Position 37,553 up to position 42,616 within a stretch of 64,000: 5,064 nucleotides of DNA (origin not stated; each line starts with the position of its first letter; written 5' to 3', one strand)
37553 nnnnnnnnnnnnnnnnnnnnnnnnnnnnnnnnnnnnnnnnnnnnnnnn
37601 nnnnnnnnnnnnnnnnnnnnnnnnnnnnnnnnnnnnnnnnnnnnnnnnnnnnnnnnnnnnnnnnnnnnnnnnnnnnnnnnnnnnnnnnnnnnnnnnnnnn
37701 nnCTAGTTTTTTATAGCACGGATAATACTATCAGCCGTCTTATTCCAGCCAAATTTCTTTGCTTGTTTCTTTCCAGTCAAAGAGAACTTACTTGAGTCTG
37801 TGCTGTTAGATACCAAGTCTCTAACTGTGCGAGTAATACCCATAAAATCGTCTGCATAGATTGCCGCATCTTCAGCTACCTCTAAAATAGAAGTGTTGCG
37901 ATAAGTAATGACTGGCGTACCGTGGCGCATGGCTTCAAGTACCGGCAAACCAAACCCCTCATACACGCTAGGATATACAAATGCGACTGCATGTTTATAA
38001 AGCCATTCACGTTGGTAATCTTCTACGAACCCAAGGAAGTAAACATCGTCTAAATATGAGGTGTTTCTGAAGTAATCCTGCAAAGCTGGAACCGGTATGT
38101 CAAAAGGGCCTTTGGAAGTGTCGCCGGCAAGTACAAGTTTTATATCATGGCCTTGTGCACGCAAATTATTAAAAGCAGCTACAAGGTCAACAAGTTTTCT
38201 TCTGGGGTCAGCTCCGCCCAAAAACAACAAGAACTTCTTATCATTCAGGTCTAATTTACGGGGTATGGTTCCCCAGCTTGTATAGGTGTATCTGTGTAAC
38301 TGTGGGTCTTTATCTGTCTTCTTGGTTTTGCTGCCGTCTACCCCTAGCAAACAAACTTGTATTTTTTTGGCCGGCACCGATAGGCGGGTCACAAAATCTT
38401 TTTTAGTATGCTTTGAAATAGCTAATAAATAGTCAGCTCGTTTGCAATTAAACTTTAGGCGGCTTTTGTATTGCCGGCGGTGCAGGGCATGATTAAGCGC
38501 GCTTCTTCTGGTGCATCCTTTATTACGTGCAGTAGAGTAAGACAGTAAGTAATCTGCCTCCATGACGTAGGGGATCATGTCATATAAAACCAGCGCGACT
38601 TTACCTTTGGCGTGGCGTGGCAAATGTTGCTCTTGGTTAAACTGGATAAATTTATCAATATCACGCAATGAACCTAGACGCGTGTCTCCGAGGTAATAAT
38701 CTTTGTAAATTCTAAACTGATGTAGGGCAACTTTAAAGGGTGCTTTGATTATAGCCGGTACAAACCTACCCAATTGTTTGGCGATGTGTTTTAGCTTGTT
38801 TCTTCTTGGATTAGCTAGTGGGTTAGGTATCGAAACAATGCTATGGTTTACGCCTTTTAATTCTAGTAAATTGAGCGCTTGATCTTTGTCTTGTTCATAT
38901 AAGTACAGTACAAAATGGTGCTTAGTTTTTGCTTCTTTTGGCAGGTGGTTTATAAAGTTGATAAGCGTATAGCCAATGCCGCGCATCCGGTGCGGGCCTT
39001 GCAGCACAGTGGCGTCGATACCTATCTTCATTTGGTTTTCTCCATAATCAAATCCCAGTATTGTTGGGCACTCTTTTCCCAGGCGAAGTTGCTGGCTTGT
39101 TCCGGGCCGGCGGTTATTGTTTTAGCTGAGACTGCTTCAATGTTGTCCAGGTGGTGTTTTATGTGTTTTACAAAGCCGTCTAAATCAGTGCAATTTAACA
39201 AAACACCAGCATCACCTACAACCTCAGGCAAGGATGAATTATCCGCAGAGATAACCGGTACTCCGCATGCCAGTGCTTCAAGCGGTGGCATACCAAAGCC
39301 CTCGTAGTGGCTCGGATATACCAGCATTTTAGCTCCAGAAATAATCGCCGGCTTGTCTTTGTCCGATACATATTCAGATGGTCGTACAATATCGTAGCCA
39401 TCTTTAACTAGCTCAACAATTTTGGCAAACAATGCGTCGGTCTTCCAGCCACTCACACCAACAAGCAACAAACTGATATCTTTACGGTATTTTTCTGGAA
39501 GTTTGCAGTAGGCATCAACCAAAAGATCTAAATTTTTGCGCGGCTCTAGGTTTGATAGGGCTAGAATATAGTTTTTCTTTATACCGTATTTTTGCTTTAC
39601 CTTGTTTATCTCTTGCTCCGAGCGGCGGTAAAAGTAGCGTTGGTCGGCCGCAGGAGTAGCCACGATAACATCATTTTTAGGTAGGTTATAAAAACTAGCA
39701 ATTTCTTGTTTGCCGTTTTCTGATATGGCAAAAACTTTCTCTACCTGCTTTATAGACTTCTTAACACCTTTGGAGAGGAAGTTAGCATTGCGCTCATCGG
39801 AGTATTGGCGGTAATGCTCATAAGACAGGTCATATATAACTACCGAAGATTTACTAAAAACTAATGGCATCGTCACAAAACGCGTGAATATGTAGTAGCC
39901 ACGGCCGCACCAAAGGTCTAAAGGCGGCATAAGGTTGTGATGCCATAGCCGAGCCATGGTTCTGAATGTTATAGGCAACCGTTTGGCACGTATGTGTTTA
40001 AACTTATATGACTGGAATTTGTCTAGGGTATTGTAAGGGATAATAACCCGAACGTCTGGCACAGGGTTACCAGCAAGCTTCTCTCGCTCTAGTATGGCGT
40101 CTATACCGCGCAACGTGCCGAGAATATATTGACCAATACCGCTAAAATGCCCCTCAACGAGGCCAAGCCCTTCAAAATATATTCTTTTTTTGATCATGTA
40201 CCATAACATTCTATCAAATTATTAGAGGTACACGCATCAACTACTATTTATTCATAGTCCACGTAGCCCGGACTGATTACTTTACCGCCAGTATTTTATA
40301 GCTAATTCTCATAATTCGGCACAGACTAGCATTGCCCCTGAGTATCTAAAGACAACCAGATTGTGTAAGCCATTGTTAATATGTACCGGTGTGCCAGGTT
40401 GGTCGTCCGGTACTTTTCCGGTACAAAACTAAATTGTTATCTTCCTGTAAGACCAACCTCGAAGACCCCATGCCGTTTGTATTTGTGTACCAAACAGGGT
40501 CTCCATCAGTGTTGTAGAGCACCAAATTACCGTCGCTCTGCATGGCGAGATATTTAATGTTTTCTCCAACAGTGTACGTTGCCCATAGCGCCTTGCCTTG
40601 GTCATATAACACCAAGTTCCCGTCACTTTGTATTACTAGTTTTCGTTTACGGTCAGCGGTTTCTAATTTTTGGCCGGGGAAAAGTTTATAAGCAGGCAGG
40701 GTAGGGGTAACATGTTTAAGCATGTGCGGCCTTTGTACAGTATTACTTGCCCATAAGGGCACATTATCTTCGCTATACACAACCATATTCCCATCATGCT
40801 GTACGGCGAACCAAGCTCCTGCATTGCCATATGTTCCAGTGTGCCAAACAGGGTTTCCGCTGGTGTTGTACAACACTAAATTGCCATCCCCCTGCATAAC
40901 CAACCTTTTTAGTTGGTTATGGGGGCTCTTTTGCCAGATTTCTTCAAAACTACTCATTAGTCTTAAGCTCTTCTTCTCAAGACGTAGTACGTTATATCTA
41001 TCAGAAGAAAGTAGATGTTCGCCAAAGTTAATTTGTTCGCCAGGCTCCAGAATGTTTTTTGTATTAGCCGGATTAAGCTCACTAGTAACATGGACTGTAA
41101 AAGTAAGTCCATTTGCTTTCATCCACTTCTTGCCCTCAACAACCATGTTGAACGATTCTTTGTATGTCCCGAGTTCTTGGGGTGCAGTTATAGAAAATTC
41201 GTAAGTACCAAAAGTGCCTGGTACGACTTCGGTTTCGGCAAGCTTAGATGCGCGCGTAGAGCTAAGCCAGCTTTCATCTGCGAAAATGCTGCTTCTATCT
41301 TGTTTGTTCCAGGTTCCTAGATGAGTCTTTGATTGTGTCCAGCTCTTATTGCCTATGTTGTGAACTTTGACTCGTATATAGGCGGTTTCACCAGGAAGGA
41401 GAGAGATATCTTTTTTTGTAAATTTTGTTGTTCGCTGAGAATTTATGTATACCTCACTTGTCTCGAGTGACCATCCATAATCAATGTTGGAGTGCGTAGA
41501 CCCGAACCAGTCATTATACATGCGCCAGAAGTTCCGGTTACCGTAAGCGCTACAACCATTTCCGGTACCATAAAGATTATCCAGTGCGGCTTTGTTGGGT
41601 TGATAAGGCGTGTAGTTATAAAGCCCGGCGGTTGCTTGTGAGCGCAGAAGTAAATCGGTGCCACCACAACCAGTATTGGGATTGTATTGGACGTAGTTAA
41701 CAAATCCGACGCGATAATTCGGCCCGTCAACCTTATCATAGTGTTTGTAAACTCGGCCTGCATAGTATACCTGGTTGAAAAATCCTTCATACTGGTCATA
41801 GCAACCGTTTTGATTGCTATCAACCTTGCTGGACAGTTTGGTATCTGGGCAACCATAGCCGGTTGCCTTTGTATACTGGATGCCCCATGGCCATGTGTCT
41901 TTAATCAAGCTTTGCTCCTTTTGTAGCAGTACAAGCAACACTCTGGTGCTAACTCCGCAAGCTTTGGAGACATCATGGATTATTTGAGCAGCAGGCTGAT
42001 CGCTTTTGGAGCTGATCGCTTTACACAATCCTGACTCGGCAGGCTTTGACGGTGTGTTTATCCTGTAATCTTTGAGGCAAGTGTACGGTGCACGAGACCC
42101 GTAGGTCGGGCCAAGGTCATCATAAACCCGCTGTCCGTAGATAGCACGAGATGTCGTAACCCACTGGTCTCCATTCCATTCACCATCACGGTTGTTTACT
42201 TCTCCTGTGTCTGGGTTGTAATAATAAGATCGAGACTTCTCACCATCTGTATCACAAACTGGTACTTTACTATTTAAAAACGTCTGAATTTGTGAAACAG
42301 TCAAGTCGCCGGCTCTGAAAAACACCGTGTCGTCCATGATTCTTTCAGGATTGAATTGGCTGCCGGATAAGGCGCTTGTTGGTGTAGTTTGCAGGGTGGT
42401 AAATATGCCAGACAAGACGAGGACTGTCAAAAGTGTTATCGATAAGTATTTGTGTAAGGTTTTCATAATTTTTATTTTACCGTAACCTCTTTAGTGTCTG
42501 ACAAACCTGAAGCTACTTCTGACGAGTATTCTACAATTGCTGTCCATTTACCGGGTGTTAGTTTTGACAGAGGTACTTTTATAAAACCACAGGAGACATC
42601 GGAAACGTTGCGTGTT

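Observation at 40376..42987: Secreted protein with five intact GNA-type mannose-binding motifs embedded in the mannose/rhamnose glycan locus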

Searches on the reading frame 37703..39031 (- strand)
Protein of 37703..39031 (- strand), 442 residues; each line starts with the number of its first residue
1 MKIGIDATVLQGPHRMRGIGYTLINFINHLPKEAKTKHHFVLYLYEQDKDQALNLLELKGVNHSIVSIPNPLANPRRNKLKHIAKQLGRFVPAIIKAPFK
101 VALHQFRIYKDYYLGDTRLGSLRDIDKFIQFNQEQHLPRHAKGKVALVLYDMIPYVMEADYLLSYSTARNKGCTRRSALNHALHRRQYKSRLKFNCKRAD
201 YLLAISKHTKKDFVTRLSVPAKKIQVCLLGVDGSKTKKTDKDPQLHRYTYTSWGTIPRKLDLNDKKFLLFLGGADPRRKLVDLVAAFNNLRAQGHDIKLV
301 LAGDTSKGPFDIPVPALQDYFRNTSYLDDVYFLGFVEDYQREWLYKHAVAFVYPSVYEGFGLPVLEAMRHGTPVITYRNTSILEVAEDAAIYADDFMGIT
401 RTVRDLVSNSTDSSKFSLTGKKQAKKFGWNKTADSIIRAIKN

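Call 17: search_protein_families(library=pfam, proteins=[window:37703-39031:-], max_evalue=0.001)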
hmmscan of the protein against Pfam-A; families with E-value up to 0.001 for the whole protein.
window:37703-39031:- (442 aa): 4 families
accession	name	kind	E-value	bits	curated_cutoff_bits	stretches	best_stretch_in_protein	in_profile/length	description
PF00534.26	Glycos_transf_1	-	3.4e-22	79.2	26.4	1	257-416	6-165/172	Glycosyl transferases group 1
PF13692.12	Glyco_trans_1_4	-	1.5e-19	71.1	27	1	266-406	2-139/142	Glycosyl transferases group 1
PF20706.3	GT4-conflict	-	4.6e-07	29.6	26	1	258-380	190-314/385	Family 4 Glycosyltransferase in conflict systems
PF13439.12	Glyco_transf_4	-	7.4e-07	29.8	28.5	1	183-232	118-167/170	Glycosyltransferase Family 4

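Call 77: search_protein_families(library=ncbifam, proteins=[window:37703-39031:-], max_evalue=0.00001)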
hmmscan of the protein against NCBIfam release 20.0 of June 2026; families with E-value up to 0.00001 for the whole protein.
window:37703-39031:- (442 aa): 15 families
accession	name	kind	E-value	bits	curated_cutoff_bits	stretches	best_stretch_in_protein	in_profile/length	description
TIGR04047.1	MSMEG_0565_glyc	hypoth_equivalog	2.3e-23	82.9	259.85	1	199-437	139-368/373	MSMEG_0565 family glycosyltransferase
NF038295.1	EPS_HpsP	equivalog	3.2e-18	65.9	550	1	255-440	196-384/388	hormogonium polysaccharide biosynthesis glycosyltransferase HpsP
TIGR02149.1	glgA_Coryne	subfamily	1.5e-15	57.2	302.4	1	196-438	142-385/391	glycogen synthase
TIGR03999.1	thiol_BshA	equivalog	3.9e-14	52.4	273.7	1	186-431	132-361/375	N-acetyl-alpha-D-glucosaminyl L-malate synthase BshA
TIGR04157.1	glyco_rSAM_CFB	subfamily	8.9e-13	48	400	1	193-392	164-345/406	TIGR04157 family glycosyltransferase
NF041876.1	EPS_EpsE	equivalog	1e-12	48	400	1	194-434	157-387/389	exopolysaccharide biosynthesis GT4 family glycosyltransferase EpsE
NF041010.1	glycosy_Agl16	equivalog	2.5e-09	36.5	575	1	195-436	130-344/352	glycosylation protein Agl16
TIGR03449.1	mycothiol_MshA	equivalog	1.7e-08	33.8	462.5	1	198-439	164-399/406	D-inositol-3-phosphate glycosyltransferase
NF053787.1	GlcN_PG_synth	equivalog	2.1e-08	33.4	480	1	198-438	143-354/361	N-acetylglucosaminyl phosphatidylglycerol synthase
TIGR03088.1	stp2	hypoth_equivalog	1.7e-07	30.6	409.05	1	200-434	138-364/374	TIGR03088 family PEP-CTERM/XrtA system glycosyltransferase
TIGR04063.1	stp3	hypoth_equivalog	2.7e-07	29.8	442.05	1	170-377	133-324/397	TIGR04063 family PEP-CTERM/XrtA system glycosyltransferase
NF047881.1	glyco_SdgB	exception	5.5e-07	28.6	800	1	271-428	327-481/496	serine-aspartate repeat adhesin O-glycosyltransferase SdgB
NF012028.0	PRK15484.1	subfamily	1.1e-06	28.1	618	1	263-419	191-351/380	lipopolysaccharide N-acetylglucosaminyltransferase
NF050063.1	ProtGlycPglJ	equivalog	4.3e-06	26.2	500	0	189-437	135-360/363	N-acetylgalactosamine-N,N'-diacetylbacillosaminyl-diphospho-undecaprenol 4-alpha-N-acetylgalactosaminyltransferase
NF047880.1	glyco_SdgA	exception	8.8e-06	24.5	800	0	321-430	365-477/488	serine-aspartate repeat adhesin O-glycosyltransferase SdgA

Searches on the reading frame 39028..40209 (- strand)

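Call 17: search_protein_families(library=pfam, proteins=[window:39028-40209:-], max_evalue=0.001)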
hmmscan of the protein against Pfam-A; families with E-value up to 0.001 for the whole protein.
window:39028-40209:- (393 aa): 4 families
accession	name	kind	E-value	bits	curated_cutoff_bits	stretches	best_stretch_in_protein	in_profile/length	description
PF00534.26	Glycos_transf_1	-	2.4e-27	96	26.4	1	203-356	4-158/172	Glycosyl transferases group 1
PF13692.12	Glyco_trans_1_4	-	2e-22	80.4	27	1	213-356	2-142/142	Glycosyl transferases group 1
PF20706.3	GT4-conflict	-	8.5e-15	55.1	26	1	211-334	196-323/385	Family 4 Glycosyltransferase in conflict systems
PF13524.12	Glyco_trans_1_2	-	8.3e-06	26.2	25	1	243-359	13-117/144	Glycosyl transferase-like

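Call 77: search_protein_families(library=ncbifam, proteins=[window:39028-40209:-], max_evalue=0.00001)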
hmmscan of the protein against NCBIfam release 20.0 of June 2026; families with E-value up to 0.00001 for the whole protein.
window:39028-40209:- (393 aa): 21 families
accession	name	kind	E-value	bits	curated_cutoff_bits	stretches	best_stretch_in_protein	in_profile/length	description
TIGR02149.1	glgA_Coryne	subfamily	1.9e-22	79.9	302.4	1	127-387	113-386/391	glycogen synthase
TIGR04047.1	MSMEG_0565_glyc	hypoth_equivalog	5.4e-21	75.1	259.85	1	145-384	128-367/373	MSMEG_0565 family glycosyltransferase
TIGR03999.1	thiol_BshA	equivalog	2.7e-18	66.1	273.7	1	144-387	133-369/375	N-acetyl-alpha-D-glucosaminyl L-malate synthase BshA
TIGR03449.1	mycothiol_MshA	equivalog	5.9e-18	65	462.5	1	132-385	141-397/406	D-inositol-3-phosphate glycosyltransferase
NF038295.1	EPS_HpsP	equivalog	1.6e-16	60.3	550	1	168-384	166-380/388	hormogonium polysaccharide biosynthesis glycosyltransferase HpsP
TIGR03088.1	stp2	hypoth_equivalog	1.5e-14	53.8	409.05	1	130-387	110-369/374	TIGR03088 family PEP-CTERM/XrtA system glycosyltransferase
TIGR02472.1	sucr_P_syn_N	equivalog_domain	3.2e-11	42.7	576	1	167-386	193-436/439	sucrose-phosphate synthase, putative, glycosyltransferase domain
NF053787.1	GlcN_PG_synth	equivalog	3.4e-11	42.6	480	1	177-383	162-351/361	N-acetylglucosaminyl phosphatidylglycerol synthase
NF041010.1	glycosy_Agl16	equivalog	8.4e-11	41.3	575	1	138-383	119-343/352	glycosylation protein Agl16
TIGR04063.1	stp3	hypoth_equivalog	3.2e-10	39.5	442.05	1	151-386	153-390/397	TIGR04063 family PEP-CTERM/XrtA system glycosyltransferase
NF046085.1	XrtY_assoc_Gly1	equivalog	2.5e-09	36.5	400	1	143-388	148-381/387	XrtY-associated glycosyltransferase XYAG1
TIGR02095.1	glgA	subfamily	2.8e-09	36.2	328.45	1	173-387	254-473/477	glycogen/starch synthase, ADP-glucose type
NF050063.1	ProtGlycPglJ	equivalog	3.3e-09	36.4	500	1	201-361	182-337/363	N-acetylgalactosamine-N,N'-diacetylbacillosaminyl-diphospho-undecaprenol 4-alpha-N-acetylgalactosaminyltransferase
TIGR04157.1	glyco_rSAM_CFB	subfamily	2.1e-08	33.6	400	1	150-334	164-342/406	TIGR04157 family glycosyltransferase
NF041876.1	EPS_EpsE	equivalog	2.3e-08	33.7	400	1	212-382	214-387/389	exopolysaccharide biosynthesis GT4 family glycosyltransferase EpsE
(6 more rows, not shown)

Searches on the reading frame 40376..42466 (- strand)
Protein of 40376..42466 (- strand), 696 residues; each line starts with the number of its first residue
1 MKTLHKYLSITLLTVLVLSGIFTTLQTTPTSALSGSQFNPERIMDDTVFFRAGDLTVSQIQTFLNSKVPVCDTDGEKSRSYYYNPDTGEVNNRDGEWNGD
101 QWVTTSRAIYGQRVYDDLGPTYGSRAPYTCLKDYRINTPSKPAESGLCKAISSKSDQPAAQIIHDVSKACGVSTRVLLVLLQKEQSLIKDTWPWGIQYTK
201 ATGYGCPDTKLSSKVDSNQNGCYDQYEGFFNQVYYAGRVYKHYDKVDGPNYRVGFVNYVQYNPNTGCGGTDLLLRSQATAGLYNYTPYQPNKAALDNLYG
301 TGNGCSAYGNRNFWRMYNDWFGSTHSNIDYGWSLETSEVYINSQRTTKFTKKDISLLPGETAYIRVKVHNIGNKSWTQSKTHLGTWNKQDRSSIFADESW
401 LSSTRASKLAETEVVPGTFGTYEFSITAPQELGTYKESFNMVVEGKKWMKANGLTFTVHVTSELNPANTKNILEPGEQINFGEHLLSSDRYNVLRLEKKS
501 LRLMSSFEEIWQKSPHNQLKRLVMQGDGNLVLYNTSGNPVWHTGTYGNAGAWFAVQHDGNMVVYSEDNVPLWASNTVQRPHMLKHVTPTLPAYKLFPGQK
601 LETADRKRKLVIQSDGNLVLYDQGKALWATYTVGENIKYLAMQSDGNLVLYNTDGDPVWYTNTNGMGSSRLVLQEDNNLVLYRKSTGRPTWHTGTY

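Call 3: search_protein_families(library=pfam, proteins=[window:40376-42466:-], max_evalue=1)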
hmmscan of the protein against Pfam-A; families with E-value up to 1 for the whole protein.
window:40376-42466:- (696 aa): 2 families
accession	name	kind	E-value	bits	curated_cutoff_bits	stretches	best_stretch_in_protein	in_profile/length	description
PF01453.30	B_lectin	-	4.8e-14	53.2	32.4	2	638-692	17-74/105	D-mannose binding lectin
PF16158.11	N_BRCA1_IG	-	0.00038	21.4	28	1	365-444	17-94/108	Ig-like domain from next to BRCA1 gene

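Call 4: search_protein_families(library=ncbifam, proteins=[window:40376-42466:-], max_evalue=1)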
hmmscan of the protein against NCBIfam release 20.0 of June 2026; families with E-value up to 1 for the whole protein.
window:40376-42466:- (696 aa): 1 family
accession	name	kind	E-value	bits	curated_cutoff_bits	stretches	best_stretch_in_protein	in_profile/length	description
NF033557.1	LLB_putidacin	subfamily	1e-39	136.6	275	3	521-586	160-225/274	putidacin L1 family lectin-like bacteriocin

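Call 5: search_solved_structures(query=window:40376-42466:-, max_evalue=1, show_alignments=3)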
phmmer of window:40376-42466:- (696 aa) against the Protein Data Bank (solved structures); distinct sequences matched with E-value up to 1: 45.
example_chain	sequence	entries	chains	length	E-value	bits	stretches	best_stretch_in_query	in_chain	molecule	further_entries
4oit_A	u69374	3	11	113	1.5e-20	76.2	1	592-691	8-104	LysM domain protein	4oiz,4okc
9pxi_F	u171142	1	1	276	1.6e-18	69.5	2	551-666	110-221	Pyocin L1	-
4le7_A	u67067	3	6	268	5.3e-18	67.8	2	551-666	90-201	Pyocin L1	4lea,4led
1jpc_A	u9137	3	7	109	3.4e-17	65.1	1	610-696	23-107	AGGLUTININ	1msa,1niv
3m7h_A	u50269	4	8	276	4e-17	64.9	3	521-580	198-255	Putidacin L1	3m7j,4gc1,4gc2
1npl_A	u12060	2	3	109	4.2e-17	64.8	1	595-695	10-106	PROTEIN (AGGLUTININ) | Agglutinin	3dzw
9pxj_F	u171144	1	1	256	5.9e-17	64.3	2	551-664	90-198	Pyocin L2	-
8a9m_A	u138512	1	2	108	3.1e-15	58.6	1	595-695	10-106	Agglutinin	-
1dlp_A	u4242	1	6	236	4.8e-15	58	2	598-694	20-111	LECTIN SCAFET PRECURSOR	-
3a0c_A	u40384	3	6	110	7.5e-15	57.4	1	594-694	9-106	Mannose/sialic acid-binding lectin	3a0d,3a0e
1kj1_D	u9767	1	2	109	3e-14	55.4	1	595-696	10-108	lectin II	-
1kj1_A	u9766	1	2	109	3.3e-14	55.2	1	595-696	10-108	lectin I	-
1xd5_A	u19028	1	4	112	3.8e-14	55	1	608-694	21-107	antifungal protein GAFP-1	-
1bwu_D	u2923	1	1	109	3.9e-14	55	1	595-696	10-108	PROTEIN (AGGLUTININ)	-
1bwu_Q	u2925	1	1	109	1e-13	53.6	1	595-696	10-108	PROTEIN (AGGLUTININ)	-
9oee_A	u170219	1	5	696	1.2e-05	26.9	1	606-695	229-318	Secreted esterase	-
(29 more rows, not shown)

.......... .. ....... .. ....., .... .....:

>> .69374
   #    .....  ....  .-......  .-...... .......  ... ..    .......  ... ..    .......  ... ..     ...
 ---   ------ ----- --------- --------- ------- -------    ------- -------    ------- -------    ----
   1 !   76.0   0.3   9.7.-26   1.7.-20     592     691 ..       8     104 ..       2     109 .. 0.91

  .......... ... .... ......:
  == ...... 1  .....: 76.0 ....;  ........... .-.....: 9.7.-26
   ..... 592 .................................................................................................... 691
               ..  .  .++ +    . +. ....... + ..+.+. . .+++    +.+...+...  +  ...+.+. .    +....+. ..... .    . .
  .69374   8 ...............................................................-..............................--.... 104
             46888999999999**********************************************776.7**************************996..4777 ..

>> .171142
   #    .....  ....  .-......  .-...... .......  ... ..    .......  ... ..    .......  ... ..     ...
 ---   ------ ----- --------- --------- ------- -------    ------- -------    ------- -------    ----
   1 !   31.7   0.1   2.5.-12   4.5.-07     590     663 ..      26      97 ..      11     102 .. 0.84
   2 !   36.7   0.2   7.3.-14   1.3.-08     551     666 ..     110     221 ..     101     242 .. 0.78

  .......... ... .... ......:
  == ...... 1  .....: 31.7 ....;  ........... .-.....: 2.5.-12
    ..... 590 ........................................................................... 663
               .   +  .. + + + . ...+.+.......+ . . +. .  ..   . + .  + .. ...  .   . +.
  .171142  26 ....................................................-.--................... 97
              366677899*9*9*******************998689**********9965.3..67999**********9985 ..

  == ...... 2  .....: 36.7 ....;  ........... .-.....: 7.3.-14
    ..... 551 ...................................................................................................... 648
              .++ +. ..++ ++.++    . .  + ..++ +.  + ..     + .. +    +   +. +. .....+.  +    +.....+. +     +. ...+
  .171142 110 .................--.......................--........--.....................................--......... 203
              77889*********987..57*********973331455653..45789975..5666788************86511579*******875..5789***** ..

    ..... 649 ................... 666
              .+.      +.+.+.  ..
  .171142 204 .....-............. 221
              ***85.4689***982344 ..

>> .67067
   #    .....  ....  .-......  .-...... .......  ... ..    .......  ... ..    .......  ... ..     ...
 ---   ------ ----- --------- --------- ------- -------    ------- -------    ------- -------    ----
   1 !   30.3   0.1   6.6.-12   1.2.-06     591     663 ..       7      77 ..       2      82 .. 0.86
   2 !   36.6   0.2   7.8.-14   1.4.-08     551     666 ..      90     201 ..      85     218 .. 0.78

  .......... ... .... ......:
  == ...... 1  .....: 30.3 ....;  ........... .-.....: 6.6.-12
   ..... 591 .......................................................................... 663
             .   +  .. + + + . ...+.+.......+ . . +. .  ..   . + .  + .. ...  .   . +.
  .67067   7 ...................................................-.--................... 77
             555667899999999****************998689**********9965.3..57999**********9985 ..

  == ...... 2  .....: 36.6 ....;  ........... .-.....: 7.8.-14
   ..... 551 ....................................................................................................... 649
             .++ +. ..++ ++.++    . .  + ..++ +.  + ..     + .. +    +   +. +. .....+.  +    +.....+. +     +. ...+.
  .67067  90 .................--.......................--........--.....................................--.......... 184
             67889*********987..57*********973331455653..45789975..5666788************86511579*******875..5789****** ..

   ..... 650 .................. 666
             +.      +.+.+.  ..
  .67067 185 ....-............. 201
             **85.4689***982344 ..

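Call 8: search_protein_families(library=phrogs, proteins=[window:40376-42466:-], max_evalue=1)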
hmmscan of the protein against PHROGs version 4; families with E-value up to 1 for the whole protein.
window:40376-42466:- (696 aa): 1 family
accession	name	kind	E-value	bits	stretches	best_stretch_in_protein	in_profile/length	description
phrog_19296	-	unknown function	4.6e-35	122.3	3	552-682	98-225/271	-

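Call 31: find_encoding_contigs(protein=window:40376-42466:-, flank=3000, max_places=4)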
Protein window:40376-42466:- (696 aa): no gene with exactly this product is on record in the collection.
